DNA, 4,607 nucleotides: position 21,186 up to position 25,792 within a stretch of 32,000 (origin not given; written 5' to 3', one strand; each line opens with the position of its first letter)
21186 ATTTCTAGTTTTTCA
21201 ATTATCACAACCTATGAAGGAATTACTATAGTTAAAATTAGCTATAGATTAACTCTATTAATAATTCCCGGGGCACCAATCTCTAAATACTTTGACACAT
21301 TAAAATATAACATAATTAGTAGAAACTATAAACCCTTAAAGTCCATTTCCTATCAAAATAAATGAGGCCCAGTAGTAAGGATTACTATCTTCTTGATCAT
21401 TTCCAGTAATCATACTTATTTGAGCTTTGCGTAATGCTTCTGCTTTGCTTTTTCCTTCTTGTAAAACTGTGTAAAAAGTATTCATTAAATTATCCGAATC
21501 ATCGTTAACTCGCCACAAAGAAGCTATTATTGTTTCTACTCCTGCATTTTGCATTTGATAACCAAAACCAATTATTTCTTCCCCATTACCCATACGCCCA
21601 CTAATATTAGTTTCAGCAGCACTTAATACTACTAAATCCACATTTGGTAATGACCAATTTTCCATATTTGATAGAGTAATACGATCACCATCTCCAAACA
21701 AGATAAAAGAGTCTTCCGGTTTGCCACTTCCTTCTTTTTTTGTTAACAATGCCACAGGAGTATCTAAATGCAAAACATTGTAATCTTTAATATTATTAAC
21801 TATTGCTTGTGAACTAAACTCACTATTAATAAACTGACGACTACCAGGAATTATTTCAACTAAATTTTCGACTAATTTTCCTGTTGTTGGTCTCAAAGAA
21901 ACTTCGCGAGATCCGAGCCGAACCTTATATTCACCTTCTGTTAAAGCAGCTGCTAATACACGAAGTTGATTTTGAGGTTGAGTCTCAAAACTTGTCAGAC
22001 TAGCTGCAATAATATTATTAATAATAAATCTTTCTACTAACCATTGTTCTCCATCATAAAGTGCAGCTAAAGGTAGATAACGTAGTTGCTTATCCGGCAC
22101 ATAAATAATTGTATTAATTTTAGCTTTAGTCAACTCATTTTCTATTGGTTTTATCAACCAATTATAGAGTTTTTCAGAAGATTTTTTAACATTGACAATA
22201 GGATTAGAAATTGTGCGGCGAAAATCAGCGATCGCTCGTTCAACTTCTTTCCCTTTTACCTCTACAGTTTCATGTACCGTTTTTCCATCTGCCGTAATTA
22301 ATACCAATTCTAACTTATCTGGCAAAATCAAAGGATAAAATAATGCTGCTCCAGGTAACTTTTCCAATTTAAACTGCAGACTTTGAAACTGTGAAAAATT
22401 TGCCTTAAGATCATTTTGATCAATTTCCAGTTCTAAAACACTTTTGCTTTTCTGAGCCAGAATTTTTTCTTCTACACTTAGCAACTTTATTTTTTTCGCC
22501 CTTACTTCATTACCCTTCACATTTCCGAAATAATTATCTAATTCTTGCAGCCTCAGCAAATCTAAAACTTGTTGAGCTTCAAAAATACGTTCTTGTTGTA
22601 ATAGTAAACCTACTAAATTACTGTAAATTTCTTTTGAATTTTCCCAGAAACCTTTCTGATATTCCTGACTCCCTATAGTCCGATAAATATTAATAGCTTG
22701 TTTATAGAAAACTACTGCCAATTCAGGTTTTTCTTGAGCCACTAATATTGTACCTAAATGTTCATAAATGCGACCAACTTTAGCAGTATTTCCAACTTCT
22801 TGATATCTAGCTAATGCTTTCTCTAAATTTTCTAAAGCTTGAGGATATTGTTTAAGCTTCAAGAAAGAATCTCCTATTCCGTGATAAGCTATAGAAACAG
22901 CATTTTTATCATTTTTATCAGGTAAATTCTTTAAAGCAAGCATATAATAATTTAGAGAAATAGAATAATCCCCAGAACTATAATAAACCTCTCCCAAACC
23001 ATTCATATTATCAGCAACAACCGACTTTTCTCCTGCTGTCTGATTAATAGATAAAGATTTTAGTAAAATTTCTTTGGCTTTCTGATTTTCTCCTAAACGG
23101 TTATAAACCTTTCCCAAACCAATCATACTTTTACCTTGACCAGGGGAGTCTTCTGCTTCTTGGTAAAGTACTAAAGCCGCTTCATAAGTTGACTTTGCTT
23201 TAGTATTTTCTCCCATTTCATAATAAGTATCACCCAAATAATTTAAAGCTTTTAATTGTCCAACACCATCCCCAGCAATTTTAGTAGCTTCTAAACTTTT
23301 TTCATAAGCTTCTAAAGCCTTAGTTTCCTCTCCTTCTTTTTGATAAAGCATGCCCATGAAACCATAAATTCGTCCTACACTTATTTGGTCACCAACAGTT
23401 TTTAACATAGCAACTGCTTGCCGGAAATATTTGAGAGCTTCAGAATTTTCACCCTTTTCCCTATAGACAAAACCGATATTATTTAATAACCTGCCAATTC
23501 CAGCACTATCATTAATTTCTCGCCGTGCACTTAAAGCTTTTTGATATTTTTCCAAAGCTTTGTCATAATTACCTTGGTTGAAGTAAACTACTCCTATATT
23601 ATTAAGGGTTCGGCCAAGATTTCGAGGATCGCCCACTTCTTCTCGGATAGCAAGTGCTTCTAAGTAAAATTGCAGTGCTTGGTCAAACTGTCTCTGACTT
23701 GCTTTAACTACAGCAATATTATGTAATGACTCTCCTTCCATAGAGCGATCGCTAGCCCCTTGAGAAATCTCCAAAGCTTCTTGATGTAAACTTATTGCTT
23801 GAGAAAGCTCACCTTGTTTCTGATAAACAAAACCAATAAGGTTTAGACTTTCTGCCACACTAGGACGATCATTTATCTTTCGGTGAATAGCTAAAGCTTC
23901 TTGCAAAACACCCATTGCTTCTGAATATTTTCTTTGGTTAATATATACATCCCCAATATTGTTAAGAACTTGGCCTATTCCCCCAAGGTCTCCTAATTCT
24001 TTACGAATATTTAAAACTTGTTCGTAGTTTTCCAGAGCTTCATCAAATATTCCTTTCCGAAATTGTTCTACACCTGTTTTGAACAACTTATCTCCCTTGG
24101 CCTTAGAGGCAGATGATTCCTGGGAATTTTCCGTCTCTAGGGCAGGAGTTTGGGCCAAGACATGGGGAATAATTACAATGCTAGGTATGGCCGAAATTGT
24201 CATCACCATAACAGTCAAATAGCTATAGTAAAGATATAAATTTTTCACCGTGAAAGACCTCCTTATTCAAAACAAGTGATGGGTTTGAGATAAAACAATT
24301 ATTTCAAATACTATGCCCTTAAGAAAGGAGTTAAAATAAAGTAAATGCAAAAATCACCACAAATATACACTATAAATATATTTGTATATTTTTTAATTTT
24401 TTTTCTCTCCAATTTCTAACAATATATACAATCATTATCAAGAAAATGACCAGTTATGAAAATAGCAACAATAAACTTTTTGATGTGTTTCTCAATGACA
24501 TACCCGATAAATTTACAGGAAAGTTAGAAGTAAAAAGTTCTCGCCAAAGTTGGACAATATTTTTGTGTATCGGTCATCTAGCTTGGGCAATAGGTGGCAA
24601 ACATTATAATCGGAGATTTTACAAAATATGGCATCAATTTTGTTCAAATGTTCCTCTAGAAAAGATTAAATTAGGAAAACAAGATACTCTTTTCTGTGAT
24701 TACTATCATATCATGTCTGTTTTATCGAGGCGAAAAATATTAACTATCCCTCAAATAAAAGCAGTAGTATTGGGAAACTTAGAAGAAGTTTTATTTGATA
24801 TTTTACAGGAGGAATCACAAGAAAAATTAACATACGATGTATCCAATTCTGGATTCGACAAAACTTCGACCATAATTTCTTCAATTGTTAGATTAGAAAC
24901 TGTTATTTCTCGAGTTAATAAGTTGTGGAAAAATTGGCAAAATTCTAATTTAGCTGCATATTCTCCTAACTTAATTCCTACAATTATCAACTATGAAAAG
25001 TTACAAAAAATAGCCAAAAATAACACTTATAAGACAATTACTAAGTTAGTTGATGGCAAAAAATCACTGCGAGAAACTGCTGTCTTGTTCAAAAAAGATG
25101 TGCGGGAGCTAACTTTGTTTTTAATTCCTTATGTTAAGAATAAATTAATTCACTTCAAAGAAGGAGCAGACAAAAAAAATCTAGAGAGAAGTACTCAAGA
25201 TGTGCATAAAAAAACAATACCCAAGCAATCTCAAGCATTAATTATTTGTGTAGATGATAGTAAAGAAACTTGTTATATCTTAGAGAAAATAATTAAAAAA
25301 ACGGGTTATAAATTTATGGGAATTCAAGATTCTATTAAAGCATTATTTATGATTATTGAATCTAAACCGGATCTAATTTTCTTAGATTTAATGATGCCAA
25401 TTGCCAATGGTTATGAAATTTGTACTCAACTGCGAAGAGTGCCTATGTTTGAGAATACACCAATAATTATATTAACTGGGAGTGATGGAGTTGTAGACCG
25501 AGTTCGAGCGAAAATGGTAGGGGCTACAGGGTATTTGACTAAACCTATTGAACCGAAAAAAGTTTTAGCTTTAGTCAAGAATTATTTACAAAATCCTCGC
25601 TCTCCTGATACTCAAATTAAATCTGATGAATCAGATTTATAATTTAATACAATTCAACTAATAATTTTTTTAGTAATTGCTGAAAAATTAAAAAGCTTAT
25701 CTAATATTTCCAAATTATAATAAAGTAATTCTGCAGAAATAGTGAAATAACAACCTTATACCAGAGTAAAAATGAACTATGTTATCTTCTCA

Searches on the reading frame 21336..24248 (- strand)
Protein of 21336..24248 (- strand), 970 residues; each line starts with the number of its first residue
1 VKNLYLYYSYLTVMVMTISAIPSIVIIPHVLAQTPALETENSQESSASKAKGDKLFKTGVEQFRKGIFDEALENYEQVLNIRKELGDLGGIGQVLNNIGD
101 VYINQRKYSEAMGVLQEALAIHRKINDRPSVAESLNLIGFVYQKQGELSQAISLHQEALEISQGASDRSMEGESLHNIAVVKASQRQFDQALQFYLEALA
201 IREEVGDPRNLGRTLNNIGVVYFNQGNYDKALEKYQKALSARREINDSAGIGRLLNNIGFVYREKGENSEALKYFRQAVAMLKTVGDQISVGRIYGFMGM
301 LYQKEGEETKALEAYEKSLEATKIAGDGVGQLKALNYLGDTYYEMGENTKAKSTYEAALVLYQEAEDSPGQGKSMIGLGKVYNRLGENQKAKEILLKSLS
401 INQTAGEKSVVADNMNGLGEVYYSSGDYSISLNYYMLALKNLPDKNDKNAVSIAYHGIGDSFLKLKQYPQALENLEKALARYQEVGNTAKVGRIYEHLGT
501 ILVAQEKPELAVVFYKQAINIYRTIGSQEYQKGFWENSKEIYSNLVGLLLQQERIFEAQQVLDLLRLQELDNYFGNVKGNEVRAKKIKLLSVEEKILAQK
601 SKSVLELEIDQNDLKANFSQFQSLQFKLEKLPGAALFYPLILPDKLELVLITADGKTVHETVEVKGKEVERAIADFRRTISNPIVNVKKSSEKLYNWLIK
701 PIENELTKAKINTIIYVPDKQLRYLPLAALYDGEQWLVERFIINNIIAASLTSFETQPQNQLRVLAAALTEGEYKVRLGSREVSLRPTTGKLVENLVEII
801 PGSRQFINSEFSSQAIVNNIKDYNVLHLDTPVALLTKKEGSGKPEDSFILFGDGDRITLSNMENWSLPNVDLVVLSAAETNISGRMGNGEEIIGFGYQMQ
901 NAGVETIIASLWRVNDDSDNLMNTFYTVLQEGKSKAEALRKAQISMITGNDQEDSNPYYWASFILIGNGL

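Call 47: search_protein_families(library=pfam, proteins=[window:21336-24248:-], max_evalue=0.001)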
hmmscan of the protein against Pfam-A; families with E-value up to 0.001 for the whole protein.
window:21336-24248:- (970 aa): 25 families
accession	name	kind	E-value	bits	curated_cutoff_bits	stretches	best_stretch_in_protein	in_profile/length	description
PF13424.12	TPR_12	-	3.4e-80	264.7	30.1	7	213-283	4-76/77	Tetratricopeptide repeat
PF00515.34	TPR_1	-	5.4e-56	184.7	27.8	4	213-240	2-29/34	Tetratricopeptide repeat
PF13374.12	TPR_10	-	8e-55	181.8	27.5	5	213-245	3-35/42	Tetratricopeptide repeat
PF07719.23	TPR_2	-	3e-50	164.6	27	1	214-240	3-29/34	Tetratricopeptide repeat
PF12770.12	CHAT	-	2.8e-49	168.6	24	1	689-968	2-289/289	CHAT domain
PF13181.12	TPR_8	-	4.4e-40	132.9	25.7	1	213-243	2-32/34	Tetratricopeptide repeat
PF13176.12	TPR_7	-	1.4e-37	125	27.9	0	214-245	1-32/36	Tetratricopeptide repeat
PF24885.1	TPR_NPHP3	-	1.1e-22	81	100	2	129-248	96-219/239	Nephrocystin-3 TPR domain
PF17874.7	TPR_MalT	-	2.3e-21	76.9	45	3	92-207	40-156/336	MalT-like TPR region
PF14938.12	SNAP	-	6.6e-21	75.5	25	2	55-197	37-180/282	Soluble NSF attachment protein, SNAP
PF13432.12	TPR_16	-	2.3e-20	73.1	32.7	0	219-280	4-59/65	Tetratricopeptide repeat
PF13428.12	TPR_14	-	3e-18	64.9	23.5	0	220-241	9-30/44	Tetratricopeptide repeat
PF13414.12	TPR_11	-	1.6e-17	63.3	26.8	0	221-239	3-21/42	TPR repeat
PF13174.12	TPR_6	-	1.3e-15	57.3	26.3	0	218-239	6-27/33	Tetratricopeptide repeat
PF14559.12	TPR_19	-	1.7e-15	57.5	25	0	354-401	6-54/68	Tetratricopeptide repeat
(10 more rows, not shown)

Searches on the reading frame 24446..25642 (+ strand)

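Call 42: search_protein_families(library=pfam, proteins=[P0006], max_evalue=10)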
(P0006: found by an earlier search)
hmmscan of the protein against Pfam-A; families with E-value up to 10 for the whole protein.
P0006 (285 aa): 3 families
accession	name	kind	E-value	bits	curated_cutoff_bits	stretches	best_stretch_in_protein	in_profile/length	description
PF16524.11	RisS_PPD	-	0.0032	18.3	27.5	2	125-170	23-68/107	Periplasmic domain of Sensor histidine kinase RisS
PF11396.14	PepSY_like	-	0.0047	17.6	28.3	2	131-174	2-49/83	Putative beta-lactamase-inhibitor-like, PepSY-like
PF09850.14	DotU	-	8.6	6.4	27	0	170-219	10-61/205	Type VI secretion system protein DotU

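Call 45: search_protein_families(library=phrogs, proteins=[P0006], max_evalue=0.01)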
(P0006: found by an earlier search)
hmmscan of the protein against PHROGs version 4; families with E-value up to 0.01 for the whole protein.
P0006 (285 aa): 0 families

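Call 47: search_protein_families(library=pfam, proteins=[window:24446-25642:+], max_evalue=0.001)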
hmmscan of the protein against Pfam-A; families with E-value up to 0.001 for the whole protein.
window:24446-25642:+ (398 aa): 1 family
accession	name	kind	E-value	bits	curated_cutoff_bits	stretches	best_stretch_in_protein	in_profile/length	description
PF00072.30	Response_reg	-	2.7e-23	82.7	30.2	1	266-377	1-110/111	Response regulator receiver domain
